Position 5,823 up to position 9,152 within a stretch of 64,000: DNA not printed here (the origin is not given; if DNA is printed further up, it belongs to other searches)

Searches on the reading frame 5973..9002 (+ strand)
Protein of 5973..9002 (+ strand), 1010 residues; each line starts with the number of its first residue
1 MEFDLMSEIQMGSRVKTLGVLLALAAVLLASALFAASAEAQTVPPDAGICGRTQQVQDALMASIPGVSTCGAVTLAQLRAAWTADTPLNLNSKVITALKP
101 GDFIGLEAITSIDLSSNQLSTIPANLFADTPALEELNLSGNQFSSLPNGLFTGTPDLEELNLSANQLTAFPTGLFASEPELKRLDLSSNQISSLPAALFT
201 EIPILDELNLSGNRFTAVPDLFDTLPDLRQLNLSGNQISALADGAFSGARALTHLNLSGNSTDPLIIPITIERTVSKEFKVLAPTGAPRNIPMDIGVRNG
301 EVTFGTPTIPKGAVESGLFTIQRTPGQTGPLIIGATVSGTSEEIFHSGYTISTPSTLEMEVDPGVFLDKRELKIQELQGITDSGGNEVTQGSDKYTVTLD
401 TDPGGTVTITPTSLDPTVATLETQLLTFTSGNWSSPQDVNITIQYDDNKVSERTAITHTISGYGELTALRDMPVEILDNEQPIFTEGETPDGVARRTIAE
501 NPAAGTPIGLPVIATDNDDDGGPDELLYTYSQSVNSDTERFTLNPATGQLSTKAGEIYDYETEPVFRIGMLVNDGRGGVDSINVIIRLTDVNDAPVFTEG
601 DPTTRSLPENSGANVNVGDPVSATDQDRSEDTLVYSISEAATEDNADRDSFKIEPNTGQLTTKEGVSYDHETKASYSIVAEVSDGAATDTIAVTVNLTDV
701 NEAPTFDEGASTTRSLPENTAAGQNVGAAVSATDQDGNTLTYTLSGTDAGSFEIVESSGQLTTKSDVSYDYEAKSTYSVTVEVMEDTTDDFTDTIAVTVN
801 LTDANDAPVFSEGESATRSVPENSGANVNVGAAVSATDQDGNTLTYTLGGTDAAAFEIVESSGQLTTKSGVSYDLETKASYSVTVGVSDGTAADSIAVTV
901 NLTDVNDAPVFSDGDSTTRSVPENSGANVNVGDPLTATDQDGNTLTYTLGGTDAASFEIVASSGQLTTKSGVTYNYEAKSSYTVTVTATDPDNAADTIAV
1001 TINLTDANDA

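Call 46: search_protein_families(library=pfam, proteins=[window:5973-9002:+], max_evalue=0.01)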
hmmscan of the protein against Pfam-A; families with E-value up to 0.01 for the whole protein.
window:5973-9002:+ (1010 aa): 14 families
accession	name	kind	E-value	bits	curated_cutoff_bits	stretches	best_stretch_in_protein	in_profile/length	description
PF13855.12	LRR_8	-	3.5e-51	171.2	27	5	179-238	1-61/61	Leucine rich repeat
PF00028.23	Cadherin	-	1.4e-34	118.8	28.8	4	715-801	4-92/93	Cadherin domain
PF12799.13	LRR_4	-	2.3e-19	69.4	27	4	131-170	1-39/44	Leucine Rich repeats (2 copies)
PF00560.39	LRR_1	-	5.7e-15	52.7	20.6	0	133-150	2-20/23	Leucine Rich Repeat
PF17963.7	Big_9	-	1.2e-14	55.4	23.6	2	906-1003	1-89/89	Bacterial Ig domain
PF17803.7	Cadherin_4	-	5.1e-14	53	25.1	3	898-976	3-71/71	Bacterial cadherin-like domain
PF13306.12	LRR_5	-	2e-10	41.1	27.7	2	96-199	23-120/127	BspA type Leucine rich repeat region (6 copies)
PF13516.12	LRR_6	-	2.1e-08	34.1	23.4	0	181-192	5-16/24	Leucine Rich repeat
PF23592.1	Cadherin_CELSR2_9th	-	6.7e-07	29.8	36.8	0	834-897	32-95/100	CELSR2-like, ninth cadherin domain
PF24048.1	LRR_NXF1-5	-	6.2e-06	26.3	30.5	0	201-240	52-94/142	NXF1/2/3/5 leucine-rich repeat domain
PF23211.1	LRR_LRWD1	-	1.6e-05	25.2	28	1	134-232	19-118/190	Leucine-rich repeat and WD repeat-containing protein 1, LRR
PF00801.26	PKD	-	1.9e-05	25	23.5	1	930-998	12-75/80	PKD domain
PF14580.12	LRR_9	-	0.0003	20.8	30.5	0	172-260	35-123/175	Leucine-rich repeat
PF14683.12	CBM-like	-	0.007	16.7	27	0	842-920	30-112/160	Polysaccharide lyase family 4, domain III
